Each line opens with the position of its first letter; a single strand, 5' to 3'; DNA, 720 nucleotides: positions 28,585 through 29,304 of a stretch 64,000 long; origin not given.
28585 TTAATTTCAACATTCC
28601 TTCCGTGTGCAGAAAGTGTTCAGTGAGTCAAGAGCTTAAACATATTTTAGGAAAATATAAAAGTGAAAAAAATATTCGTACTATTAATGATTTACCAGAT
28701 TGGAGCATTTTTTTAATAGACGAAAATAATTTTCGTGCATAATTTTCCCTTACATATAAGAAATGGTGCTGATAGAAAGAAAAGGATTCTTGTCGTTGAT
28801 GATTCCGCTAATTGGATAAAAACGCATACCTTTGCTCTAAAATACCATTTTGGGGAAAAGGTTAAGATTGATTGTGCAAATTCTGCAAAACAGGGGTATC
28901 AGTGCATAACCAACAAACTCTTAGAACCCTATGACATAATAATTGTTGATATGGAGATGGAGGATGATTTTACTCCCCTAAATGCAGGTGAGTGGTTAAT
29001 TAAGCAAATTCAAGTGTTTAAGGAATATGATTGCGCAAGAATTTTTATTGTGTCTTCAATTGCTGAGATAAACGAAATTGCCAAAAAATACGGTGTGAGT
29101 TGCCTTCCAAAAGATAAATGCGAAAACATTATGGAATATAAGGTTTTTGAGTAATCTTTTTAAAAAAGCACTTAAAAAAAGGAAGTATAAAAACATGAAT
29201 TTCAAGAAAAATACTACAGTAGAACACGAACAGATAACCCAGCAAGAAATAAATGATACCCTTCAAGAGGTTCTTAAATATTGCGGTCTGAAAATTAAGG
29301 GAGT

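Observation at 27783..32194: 4-kb cargo cassette bracketed by a duplicated WYL-gene 3' end: HNH-NUMOD4, orphan REC, unknown, WG-repeat, membrane protein, plus convergent DnaA-III ATPase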

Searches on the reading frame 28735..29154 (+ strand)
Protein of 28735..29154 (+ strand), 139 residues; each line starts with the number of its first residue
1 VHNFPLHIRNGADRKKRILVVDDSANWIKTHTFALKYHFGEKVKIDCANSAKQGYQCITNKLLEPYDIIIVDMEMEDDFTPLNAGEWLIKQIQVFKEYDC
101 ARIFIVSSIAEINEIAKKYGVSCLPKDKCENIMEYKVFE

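Call 7: search_protein_families(library=pfam, proteins=[window:28735-29154:+], max_evalue=0.01)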
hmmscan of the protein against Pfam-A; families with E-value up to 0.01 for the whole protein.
window:28735-29154:+ (139 aa): 1 family
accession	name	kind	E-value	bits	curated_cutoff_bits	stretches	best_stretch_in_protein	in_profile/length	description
PF00072.30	Response_reg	-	0.00021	21.9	30.2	1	18-112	1-82/111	Response regulator receiver domain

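Call 25: search_protein_families(library=padloc, proteins=[window:28735-29154:+], max_evalue=0.01)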
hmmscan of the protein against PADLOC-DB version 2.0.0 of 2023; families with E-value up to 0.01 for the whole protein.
window:28735-29154:+ (139 aa): 0 families

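Call 26: search_protein_families(library=phrogs, proteins=[window:28735-29154:+], max_evalue=0.01)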
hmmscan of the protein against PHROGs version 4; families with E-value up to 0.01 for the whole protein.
window:28735-29154:+ (139 aa): 3 families
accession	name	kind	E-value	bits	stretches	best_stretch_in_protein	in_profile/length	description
phrog_731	-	unknown function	0.00018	21.9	1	16-77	2-57/227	-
phrog_5982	-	unknown function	0.00058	18.8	1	12-116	865-957/1030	-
phrog_26028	-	unknown function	0.0087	17.4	0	54-100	37-83/108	-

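Call 47: search_protein_families(library=ncbifam, proteins=[window:28735-29154:+], max_evalue=0.01)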
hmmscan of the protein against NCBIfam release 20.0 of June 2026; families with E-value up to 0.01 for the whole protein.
window:28735-29154:+ (139 aa): 4 families
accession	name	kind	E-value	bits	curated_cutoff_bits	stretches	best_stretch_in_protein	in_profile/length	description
NF052573.1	HisKinEspAMyxo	equivalog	0.001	17.2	1400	1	12-76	629-687/755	serine histidine kinase EspA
NF045717.1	DVU0259_DivK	exception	0.0036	17.5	160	1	15-122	2-97/117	DVU0259 family response regulator domain-containing protein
NF001965.0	PRK00742.1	subfamily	0.0044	16.3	293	1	15-75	3-59/357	chemotaxis-specific protein-glutamate methyltransferase CheB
NF007135.0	PRK09581.1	equivalog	0.0056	15.5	474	1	12-78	152-212/457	PleD family two-component system response regulator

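Call 48: find_homologous_proteins(query=window:28735-29154:+)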
Query window:28735-29154:+ (139 aa): 11 proteins with E <= 0.001 among 15 candidates.
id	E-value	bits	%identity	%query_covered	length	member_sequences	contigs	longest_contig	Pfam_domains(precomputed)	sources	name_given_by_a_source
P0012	5.8e-90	317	100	100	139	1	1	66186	-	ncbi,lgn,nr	ncbi:MAG: hypothetical protein PHC34_01640 [Candidatus Gastranaerophilales bacterium]|nr:hypothetica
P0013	1.7e-55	205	76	88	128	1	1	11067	PF00072.31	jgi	jgi:CheY-like chemotaxis protein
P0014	6.8e-50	187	72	89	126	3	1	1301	PF00072.31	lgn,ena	-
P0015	2.1e-49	185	70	89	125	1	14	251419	PF00072.31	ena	-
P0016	9.7e-49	183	67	88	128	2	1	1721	PF00072.31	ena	-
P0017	1.0e-48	183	68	88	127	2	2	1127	-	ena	-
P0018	3.6e-48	181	68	89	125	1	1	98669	PF00072.31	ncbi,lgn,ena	ncbi:MAG: response regulator [bacterium]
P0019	6.7e-48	180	67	89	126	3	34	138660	PF00072.31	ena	-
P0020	1.9e-28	117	76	53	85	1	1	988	-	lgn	-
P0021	8.1e-28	115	49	86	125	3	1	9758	-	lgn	-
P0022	1.0e-27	115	47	86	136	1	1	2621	-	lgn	-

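Call 49: find_encoding_contigs(protein=P0013, flank=8000, max_places=3)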
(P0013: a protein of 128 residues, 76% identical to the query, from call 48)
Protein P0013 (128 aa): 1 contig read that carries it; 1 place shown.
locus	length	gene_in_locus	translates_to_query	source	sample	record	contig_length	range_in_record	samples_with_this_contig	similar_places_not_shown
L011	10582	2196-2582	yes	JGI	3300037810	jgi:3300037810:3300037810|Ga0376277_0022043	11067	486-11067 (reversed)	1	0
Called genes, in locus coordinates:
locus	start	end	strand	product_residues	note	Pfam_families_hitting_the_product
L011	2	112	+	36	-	?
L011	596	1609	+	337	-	PF13280:WYL, PF25583:WCX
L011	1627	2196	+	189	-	-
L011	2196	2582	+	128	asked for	PF00072:Response_reg (weak)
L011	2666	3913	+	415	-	PF14903:WG_beta_rep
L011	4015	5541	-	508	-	PF03033:Glyco_transf_28, PF04101:Glyco_tran_28_C, PF00581:Rhodanese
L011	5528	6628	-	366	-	PF01098:FTSW_RODA_SPOVE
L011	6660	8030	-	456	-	PF21377:MurD_N (weak), PF21799:MurD-like_N, PF08245:Mur_ligase_M, PF02875:Mur_ligase_C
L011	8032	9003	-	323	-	PF10555:MraY_sig1 (weak), PF00953:Glycos_transf_4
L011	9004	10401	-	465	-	PF01225:Mur_ligase (faint), PF08245:Mur_ligase_M, PF02875:Mur_ligase_C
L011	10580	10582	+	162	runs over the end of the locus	?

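Call 50: find_encoding_contigs(protein=P0015, flank=8000, max_places=3)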
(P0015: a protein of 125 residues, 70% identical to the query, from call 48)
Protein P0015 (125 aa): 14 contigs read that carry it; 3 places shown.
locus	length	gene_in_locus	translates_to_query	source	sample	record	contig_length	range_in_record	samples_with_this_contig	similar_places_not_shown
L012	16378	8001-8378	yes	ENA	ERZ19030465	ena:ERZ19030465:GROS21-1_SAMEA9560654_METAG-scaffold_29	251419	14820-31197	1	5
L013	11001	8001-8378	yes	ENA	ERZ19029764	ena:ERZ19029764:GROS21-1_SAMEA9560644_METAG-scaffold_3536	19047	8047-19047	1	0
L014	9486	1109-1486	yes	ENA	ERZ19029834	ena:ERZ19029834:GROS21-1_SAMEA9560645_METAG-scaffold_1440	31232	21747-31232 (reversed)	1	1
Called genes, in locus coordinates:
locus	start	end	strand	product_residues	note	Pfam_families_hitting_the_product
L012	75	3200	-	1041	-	PF04313:HSDR_N, PF00270:DEAD, PF04851:ResIII, PF18766:SWI2_SNF2, PF22679:T1R_D3-like, PF12008:EcoR124_C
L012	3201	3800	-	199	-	-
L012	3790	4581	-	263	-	-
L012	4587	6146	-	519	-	PF12161:HsdM_N, PF02384:N6_Mtase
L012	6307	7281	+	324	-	PF13280:WYL, PF25583:WCX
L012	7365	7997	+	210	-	-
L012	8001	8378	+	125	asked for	PF00072:Response_reg (weak)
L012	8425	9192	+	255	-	PF14903:WG_beta_rep (weak)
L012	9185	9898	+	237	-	-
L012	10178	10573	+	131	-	-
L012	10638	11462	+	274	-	PF07514:TraI_2 (weak), PF01966:HD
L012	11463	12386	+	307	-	PF14022:DUF4238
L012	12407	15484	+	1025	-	PF00580:UvrD-helicase, PF13245:AAA_19, PF13604:AAA_30 (faint), PF13361:UvrD_C, PF13538:UvrD_C_2 (faint), PF12705:PDDEXK_1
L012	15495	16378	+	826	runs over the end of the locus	PF28527:DUF8425, PF07728:AAA_5, PF28529:McrB_lid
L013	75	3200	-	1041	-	PF04313:HSDR_N, PF00270:DEAD, PF04851:ResIII, PF18766:SWI2_SNF2, PF22679:T1R_D3-like, PF12008:EcoR124_C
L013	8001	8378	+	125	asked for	PF00072:Response_reg (weak)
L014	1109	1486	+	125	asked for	PF00072:Response_reg (weak)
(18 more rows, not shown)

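Call 51: find_encoding_contigs(protein=P0018, flank=8000, max_places=3)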
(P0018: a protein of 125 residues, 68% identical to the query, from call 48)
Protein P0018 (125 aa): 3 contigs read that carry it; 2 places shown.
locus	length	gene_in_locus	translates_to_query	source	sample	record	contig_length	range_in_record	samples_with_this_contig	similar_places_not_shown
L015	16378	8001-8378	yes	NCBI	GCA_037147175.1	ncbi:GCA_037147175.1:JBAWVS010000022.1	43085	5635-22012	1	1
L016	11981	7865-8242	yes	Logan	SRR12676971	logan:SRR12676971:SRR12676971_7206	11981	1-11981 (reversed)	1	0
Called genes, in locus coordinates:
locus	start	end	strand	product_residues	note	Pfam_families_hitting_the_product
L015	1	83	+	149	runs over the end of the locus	PF05069:Phage_tail_S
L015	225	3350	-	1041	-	PF04313:HSDR_N, PF00270:DEAD, PF04851:ResIII, PF18766:SWI2_SNF2, PF22679:T1R_D3-like, PF12008:EcoR124_C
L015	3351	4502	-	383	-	-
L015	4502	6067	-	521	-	PF12161:HsdM_N, PF02384:N6_Mtase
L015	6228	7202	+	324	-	PF13280:WYL, PF25583:WCX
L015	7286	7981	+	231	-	-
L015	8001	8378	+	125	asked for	PF00072:Response_reg (weak)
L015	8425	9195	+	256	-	PF14903:WG_beta_rep (weak)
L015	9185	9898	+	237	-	-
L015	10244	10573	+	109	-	PF03031:NIF (weak)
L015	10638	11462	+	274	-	PF07514:TraI_2, PF01966:HD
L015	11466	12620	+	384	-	PF14281:PDDEXK_4 (weak)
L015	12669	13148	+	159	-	PF06470:SMC_hinge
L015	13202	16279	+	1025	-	PF00580:UvrD-helicase, PF13245:AAA_19, PF13604:AAA_30 (faint), PF13361:UvrD_C, PF13538:UvrD_C_2 (faint), PF12705:PDDEXK_1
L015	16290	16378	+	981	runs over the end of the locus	PF00004:AAA (faint), PF07728:AAA_5, PF28529:McrB_lid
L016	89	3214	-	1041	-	PF04313:HSDR_N, PF00270:DEAD, PF04851:ResIII, PF18766:SWI2_SNF2, PF22679:T1R_D3-like, PF12008:EcoR124_C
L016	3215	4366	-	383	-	PF01420:Methylase_S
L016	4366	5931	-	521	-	PF12161:HsdM_N, PF02384:N6_Mtase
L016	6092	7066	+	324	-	PF13280:WYL, PF25583:WCX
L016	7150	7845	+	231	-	-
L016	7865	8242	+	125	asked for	PF00072:Response_reg (weak)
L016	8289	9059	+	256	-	PF14903:WG_beta_rep (weak)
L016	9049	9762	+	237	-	-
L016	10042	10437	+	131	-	PF03031:NIF (weak)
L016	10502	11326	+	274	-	PF07514:TraI_2, PF01966:HD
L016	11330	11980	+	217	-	?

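Call 67: find_encoding_contigs(protein=P0021, flank=10000, max_places=3)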
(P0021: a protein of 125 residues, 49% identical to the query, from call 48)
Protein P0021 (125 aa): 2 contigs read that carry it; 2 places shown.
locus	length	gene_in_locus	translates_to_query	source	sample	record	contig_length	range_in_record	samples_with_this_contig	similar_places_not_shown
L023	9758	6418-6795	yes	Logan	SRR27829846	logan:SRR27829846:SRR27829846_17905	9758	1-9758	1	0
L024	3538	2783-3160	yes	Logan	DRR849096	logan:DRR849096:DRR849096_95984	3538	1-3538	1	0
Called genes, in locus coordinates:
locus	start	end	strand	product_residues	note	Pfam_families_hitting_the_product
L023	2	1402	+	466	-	?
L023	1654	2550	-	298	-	PF00291:PALP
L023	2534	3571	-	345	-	PF04055:Radical_SAM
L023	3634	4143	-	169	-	PF07813:LTXXQ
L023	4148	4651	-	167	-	PF04542:Sigma70_r2, PF08281:Sigma70_r4_2, PF04545:Sigma70_r4 (weak)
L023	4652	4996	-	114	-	-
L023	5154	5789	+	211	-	-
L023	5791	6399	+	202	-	-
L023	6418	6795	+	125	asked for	-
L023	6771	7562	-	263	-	PF00682:HMGL-like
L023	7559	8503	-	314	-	PF13237:Fer4_10 (weak), PF25160:LdpA_Fe-S-bd, PF00037:Fer4 (weak), PF13187:Fer4_9 (weak), PF00037:Fer4, PF12837:Fer4_6 (weak), PF14697:Fer4_21 (weak), PF12617:LdpA_C, +4 more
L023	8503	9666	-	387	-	PF13354:Beta-lactamase2, PF00768:Peptidase_S11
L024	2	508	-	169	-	?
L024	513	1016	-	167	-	PF04542:Sigma70_r2, PF08281:Sigma70_r4_2, PF04545:Sigma70_r4 (weak)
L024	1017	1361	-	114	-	-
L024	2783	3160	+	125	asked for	-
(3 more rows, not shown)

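Call 68: find_encoding_contigs(protein=P0019, flank=10000, max_places=4)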
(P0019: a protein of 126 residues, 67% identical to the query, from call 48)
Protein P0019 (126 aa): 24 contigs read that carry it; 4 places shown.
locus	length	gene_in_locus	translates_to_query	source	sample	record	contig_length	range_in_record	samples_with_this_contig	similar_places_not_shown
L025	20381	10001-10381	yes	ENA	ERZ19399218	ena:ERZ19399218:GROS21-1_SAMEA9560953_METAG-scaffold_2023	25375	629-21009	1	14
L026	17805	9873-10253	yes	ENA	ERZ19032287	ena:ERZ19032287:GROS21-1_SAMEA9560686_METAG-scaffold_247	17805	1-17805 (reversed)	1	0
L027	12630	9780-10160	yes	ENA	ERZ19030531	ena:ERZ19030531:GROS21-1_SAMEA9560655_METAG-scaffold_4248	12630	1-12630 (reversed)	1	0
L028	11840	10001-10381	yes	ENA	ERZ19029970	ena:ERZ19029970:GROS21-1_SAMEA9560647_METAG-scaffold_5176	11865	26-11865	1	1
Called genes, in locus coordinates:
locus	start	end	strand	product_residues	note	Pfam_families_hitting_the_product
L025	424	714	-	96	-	PF09827:CRISPR_Cas2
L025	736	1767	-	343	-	PF01867:Cas_Cas1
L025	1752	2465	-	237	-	PF01930:Cas_Cas4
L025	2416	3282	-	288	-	PF05107:Cas_Cas7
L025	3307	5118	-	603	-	PF09709:Cas_Csd1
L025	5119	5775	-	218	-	PF09704:Cas_Cas5d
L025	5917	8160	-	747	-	PF04851:ResIII (weak), PF00270:DEAD, PF22590:Cas3-like_C_2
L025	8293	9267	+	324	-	PF13280:WYL, PF25583:WCX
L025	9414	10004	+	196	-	-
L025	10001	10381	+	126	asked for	PF00072:Response_reg (weak)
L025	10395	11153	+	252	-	PF14903:WG_beta_rep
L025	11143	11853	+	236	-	-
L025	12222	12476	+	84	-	-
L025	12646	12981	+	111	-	-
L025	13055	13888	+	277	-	PF07514:TraI_2 (weak), PF01966:HD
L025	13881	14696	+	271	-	-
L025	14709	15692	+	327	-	PF04471:Mrr_cat, PF22722:NA-iREase1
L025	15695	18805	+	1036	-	PF00580:UvrD-helicase, PF13245:AAA_19, PF13604:AAA_30 (faint), PF13361:UvrD_C, PF01930:Cas_Cas4 (faint), PF13538:UvrD_C_2 (faint), PF12705:PDDEXK_1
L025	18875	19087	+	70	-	-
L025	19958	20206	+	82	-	-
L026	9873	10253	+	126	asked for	PF00072:Response_reg (weak)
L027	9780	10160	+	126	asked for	PF00072:Response_reg (weak)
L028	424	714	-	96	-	PF09827:CRISPR_Cas2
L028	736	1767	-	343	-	PF01867:Cas_Cas1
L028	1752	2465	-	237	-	PF01930:Cas_Cas4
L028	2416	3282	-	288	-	PF05107:Cas_Cas7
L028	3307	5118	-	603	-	PF09709:Cas_Csd1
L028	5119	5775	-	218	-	PF09704:Cas_Cas5d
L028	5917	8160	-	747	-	PF04851:ResIII (weak), PF00270:DEAD, PF22590:Cas3-like_C_2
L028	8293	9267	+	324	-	PF13280:WYL, PF25583:WCX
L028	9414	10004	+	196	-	-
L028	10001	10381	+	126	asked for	PF00072:Response_reg (weak)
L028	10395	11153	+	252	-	PF14903:WG_beta_rep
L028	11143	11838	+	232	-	?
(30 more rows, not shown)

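Call 76: search_protein_families(library=pfam, proteins=[L012:9185-9898:+, L011:2666-3913:+, L012:7365-7997:+, L025:9414-10004:+, L012:10178-10573:+, L025:13881-14696:+], max_evalue=0.01)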
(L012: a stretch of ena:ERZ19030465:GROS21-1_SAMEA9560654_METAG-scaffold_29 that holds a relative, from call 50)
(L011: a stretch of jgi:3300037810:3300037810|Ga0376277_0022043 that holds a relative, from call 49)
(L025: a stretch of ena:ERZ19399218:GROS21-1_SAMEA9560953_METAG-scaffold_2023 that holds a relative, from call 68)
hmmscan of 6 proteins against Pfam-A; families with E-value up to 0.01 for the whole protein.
L012:9185-9898:+ (237 aa): 0 families

L011:2666-3913:+ (415 aa): 1 family
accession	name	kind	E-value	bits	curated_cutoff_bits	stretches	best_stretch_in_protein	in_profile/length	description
PF14903.11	WG_beta_rep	-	8.1e-15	55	25.6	1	348-377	1-30/35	WG containing repeat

L012:7365-7997:+ (210 aa): 0 families

L025:9414-10004:+ (196 aa): 0 families

L012:10178-10573:+ (131 aa): 3 families
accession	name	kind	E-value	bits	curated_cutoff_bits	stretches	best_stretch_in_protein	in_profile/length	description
PF18143.6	HAD_SAK_2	-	0.00029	21.6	27.5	1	27-64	2-42/139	HAD domain in Swiss Army Knife RNA repair proteins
PF03031.24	NIF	-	0.0012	18.9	21.8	1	55-85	44-73/160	NLI interacting factor-like phosphatase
PF13419.12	HAD_2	-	0.0065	17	23.8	1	4-95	35-126/178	Haloacid dehalogenase-like hydrolase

L025:13881-14696:+ (271 aa): 1 family
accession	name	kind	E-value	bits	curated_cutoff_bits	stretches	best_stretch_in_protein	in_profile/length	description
PF05168.19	HEPN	-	0.0039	17.8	22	1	51-119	33-93/117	HEPN domain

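Call 113: search_protein_families(library=padloc, proteins=[L012:10638-11462:+, L012:11463-12386:+, L012:12407-15484:+, L025:13881-14696:+, L025:14709-15692:+, L012:7365-7997:+, L012:8425-9192:+, L012:9185-9898:+, L015:11466-12620:+, L012:6307-7281:+], max_evalue=0.001)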
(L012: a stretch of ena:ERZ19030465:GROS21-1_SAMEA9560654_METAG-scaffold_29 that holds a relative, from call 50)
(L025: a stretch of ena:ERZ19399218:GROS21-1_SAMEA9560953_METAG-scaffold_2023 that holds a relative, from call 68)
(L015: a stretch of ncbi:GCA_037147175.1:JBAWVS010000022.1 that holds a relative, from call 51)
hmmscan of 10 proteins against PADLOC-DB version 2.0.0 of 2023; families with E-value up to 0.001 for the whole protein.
L012:10638-11462:+ (274 aa): 1 family
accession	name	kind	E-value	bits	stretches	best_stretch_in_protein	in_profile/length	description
PDLC01254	Cas3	-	0.0002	19.6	1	170-254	30-108/164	CAS-I; effector_G3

L012:11463-12386:+ (307 aa): 1 family
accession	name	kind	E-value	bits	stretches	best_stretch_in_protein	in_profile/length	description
PDLC03000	DUF4238-Pers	-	5.9e-22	76.5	1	4-251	4-257/309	-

L012:12407-15484:+ (1025 aa): 53 families (the best 25 are shown)
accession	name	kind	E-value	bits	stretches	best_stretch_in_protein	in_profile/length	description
PDLC00114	GajB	-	5.3e-72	241.3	2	209-719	162-626/635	UrvD helicase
PDLC03802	RTasHel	-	1.7e-64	216.9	2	12-440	5-332/675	DRT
PDLC00117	GajB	-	9.7e-64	213.9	2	208-711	164-580/604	UrvD helicase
PDLC00132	GajB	-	2.6e-63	212.7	2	183-707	126-603/625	UrvD helicase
PDLC00103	GajB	-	1.9e-44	150.6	1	12-731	16-603/612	UrvD helicase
PDLC00107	GajB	-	6.6e-43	145.2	3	14-172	17-179/587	UrvD helicase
PDLC00127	GajB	-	1.4e-41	140.7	2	188-364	128-304/594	UrvD helicase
PDLC00130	GajB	-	8.7e-37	124.6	3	224-349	167-291/589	UrvD helicase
PDLC00119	GajB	-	6.2e-35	119.2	2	23-354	13-309/565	UrvD helicase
PDLC00104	GajB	-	1.3e-33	114.6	3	228-369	131-271/574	UrvD helicase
PDLC00123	GajB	-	2.6e-33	113.5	3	198-547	116-434/540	UrvD helicase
PDLC00134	GajB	-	8.5e-30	102.2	1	14-448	18-376/431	UrvD helicase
PDLC00112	GajB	-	3.2e-28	96.7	2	217-344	162-291/581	UrvD helicase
PDLC00144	GajB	-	2.3e-27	93.8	2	15-113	17-118/559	UrvD helicase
PDLC00135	GajB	-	5.8e-24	82.9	2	177-718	90-593/603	UrvD helicase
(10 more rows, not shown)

L025:13881-14696:+ (271 aa): 0 families

L025:14709-15692:+ (327 aa): 5 families
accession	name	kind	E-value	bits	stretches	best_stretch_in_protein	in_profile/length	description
PDLC00631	ZorD1|ZorD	-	2.5e-15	53.3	1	203-321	941-1061/1071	"SWI2/SNF2 helicase, Mrr-like nuclease"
PDLC04796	PDC-S02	-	4.6e-08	30.4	1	201-301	234-335/390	-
PDLC04819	PDC-S02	-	9.7e-08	29.6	1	206-316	192-302/334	-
PDLC03657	mREase_IV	-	0.00014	19.3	1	186-306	148-275/317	Type IV methyl-directed restriction enzyme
PDLC03663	mREase_IV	-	0.00018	18.3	1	209-307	411-509/544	Type IV methyl-directed restriction enzyme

L012:7365-7997:+ (210 aa): 0 families

L012:8425-9192:+ (255 aa): 0 families

L012:9185-9898:+ (237 aa): 0 families

L015:11466-12620:+ (384 aa): 2 families
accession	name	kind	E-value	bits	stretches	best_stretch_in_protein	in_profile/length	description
PDLC04977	PDC-S26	-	6.6e-06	23.5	1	61-172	98-207/400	-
PDLC04983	PDC-S26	-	7.7e-06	23.5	1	29-101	51-136/413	-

L012:6307-7281:+ (324 aa): 3 families
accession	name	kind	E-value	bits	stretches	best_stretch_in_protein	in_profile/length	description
PDLC01457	WYL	-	7.1e-31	105.6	1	7-307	4-229/229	"CAS-I,CAS-II,CAS-III,CAS-IV,CAS-V,CAS-VI; associated_signaling"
PDLC01652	WYL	-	2.7e-26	90.8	1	144-317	15-160/162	"CAS-I,CAS-II,CAS-III,CAS-IV,CAS-V,CAS-VI; associated_signaling"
PDLC01766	Cas3c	-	9e-16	55.2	1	12-310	13-304/1009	-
